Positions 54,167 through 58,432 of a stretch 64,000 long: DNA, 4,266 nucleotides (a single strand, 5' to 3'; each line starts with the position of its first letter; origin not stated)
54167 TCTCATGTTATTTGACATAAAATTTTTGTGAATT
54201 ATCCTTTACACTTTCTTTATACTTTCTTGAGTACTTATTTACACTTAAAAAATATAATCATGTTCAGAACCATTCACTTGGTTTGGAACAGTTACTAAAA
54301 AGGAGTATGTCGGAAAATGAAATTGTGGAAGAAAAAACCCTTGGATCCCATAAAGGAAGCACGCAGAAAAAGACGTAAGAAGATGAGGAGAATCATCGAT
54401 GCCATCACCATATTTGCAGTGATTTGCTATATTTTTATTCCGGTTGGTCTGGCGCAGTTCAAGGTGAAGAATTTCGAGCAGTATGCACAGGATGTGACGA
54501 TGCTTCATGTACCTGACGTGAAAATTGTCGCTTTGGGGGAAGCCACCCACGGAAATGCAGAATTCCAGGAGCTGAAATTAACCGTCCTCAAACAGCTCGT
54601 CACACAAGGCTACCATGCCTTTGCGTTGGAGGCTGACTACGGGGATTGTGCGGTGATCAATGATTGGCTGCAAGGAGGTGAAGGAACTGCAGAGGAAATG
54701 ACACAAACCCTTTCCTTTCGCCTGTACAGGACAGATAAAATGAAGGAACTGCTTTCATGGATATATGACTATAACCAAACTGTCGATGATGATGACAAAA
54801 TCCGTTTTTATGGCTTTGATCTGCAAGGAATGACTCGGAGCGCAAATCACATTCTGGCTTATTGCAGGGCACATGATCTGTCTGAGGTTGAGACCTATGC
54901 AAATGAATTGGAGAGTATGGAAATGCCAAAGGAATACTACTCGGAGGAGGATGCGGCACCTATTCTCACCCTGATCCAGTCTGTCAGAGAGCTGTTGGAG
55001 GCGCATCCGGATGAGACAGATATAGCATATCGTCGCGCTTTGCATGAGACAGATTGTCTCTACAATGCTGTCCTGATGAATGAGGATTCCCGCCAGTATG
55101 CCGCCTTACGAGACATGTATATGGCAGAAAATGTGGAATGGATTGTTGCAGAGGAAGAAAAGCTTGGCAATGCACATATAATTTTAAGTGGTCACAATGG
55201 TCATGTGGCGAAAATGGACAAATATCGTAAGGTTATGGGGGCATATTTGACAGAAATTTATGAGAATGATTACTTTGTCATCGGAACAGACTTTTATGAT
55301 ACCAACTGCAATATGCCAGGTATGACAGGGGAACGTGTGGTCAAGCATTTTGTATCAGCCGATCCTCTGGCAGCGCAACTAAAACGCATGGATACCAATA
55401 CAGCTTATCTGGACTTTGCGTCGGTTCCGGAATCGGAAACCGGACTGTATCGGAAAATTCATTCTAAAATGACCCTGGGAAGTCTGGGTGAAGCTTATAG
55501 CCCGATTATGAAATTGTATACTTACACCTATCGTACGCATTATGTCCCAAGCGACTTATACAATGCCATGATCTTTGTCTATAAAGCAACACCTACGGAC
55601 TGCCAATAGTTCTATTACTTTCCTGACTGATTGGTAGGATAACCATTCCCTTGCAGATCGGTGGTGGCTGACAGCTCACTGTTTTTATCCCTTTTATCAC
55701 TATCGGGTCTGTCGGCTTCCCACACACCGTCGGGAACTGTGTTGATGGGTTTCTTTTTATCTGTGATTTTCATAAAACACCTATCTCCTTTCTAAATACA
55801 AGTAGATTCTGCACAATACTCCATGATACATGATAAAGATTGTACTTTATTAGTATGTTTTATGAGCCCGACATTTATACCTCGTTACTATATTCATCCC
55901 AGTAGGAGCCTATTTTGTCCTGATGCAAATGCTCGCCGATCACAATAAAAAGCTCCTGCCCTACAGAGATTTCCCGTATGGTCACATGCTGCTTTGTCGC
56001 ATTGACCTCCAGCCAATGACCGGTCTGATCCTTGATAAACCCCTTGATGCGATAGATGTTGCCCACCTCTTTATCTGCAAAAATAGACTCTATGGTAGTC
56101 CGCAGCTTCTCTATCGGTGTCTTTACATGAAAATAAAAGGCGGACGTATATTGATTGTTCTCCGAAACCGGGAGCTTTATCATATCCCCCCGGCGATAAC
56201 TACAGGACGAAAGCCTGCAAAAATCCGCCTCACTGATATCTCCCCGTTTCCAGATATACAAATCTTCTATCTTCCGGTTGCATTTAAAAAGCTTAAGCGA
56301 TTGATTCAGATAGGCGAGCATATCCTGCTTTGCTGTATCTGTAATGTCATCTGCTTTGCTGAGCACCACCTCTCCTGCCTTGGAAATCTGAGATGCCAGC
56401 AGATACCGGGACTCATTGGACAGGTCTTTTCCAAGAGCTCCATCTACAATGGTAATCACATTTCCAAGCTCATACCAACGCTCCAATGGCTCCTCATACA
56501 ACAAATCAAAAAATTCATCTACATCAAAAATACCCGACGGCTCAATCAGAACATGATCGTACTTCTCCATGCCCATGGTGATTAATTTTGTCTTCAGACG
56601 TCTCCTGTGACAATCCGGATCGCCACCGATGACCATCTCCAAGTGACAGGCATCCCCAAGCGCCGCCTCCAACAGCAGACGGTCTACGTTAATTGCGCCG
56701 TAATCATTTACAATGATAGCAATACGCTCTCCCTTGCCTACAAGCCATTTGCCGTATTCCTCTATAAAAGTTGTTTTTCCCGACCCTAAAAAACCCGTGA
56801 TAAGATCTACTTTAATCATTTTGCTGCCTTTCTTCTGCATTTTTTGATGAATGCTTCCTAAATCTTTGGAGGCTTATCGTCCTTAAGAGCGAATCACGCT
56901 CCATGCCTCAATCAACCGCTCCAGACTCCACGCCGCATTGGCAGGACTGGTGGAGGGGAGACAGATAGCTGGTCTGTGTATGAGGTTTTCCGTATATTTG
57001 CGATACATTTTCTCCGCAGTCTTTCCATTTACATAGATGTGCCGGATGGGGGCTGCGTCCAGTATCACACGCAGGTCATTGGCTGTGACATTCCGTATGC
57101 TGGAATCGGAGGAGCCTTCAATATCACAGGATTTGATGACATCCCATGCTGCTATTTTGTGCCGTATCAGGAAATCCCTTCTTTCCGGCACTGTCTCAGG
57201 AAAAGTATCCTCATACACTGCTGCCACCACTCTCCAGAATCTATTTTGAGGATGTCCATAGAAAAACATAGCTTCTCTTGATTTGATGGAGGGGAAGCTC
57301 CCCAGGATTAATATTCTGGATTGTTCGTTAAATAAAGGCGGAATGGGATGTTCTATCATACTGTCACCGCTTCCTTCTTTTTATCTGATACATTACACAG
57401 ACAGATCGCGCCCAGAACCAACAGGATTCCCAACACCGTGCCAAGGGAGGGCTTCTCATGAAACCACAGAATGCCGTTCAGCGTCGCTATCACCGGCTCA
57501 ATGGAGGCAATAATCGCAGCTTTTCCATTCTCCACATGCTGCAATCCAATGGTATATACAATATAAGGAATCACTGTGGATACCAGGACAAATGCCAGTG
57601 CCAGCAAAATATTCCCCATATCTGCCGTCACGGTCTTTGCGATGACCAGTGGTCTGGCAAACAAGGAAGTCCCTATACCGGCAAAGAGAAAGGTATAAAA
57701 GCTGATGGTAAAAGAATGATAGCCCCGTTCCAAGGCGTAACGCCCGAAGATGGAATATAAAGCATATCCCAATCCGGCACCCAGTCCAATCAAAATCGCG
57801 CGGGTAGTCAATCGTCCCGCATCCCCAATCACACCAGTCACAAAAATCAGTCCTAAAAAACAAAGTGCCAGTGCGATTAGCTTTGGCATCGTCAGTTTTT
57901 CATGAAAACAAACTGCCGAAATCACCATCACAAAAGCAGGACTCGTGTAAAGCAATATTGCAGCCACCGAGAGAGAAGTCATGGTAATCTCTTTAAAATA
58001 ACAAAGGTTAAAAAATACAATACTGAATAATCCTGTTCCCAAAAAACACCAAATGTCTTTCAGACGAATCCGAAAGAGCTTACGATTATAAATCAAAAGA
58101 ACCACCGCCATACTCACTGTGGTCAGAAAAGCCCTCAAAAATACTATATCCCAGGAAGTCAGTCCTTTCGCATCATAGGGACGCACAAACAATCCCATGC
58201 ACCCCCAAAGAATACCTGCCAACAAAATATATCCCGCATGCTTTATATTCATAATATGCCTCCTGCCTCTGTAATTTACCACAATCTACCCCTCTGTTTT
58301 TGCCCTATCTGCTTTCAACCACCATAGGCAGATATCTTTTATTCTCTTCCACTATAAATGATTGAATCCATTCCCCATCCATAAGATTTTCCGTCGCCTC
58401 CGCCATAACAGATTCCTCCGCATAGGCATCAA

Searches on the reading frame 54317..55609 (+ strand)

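Call 75: search_protein_families(library=pfam, proteins=[window:54317-55609:+], max_evalue=0.00001)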
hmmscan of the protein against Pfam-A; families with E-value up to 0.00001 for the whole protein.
window:54317-55609:+ (430 aa): 1 family
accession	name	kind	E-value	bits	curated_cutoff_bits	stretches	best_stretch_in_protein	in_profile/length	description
PF05139.19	Erythro_esteras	-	5.8e-50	171.4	26.4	1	97-423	4-357/358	Erythromycin esterase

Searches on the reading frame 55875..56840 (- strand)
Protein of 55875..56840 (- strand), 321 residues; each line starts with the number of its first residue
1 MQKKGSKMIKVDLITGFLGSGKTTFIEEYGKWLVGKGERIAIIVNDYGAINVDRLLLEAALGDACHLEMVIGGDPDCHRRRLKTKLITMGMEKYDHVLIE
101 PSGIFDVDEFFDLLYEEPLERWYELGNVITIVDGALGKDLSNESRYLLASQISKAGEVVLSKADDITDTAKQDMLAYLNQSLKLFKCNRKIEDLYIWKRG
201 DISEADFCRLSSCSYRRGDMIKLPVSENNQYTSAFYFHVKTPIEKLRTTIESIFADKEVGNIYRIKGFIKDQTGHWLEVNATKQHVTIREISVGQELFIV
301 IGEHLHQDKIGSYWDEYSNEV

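Call 75: search_protein_families(library=pfam, proteins=[window:55875-56840:-], max_evalue=0.00001)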
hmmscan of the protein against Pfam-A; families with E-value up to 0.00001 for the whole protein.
window:55875-56840:- (321 aa): 1 family
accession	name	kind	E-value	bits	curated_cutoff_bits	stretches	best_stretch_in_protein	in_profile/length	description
PF02492.25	cobW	-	8.5e-25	87.8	20.7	1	12-177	3-168/180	CobW/HypB/UreG, nucleotide-binding domain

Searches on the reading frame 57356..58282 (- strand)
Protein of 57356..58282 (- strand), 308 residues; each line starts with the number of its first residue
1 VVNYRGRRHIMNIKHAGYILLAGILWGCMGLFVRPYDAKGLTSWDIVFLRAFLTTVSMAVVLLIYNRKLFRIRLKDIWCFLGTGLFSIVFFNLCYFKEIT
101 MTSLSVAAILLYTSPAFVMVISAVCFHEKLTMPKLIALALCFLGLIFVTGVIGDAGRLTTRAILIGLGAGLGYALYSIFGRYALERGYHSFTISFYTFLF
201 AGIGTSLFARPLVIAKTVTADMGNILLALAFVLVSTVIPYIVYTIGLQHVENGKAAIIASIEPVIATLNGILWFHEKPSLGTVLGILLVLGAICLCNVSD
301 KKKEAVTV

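Call 75: search_protein_families(library=pfam, proteins=[window:57356-58282:-], max_evalue=0.00001)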
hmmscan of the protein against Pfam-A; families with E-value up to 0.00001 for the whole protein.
window:57356-58282:- (308 aa): 1 family
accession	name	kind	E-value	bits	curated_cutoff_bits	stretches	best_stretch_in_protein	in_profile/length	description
PF00892.27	EamA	-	7.4e-43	146.5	28.2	2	161-296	2-133/135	EamA-like transporter family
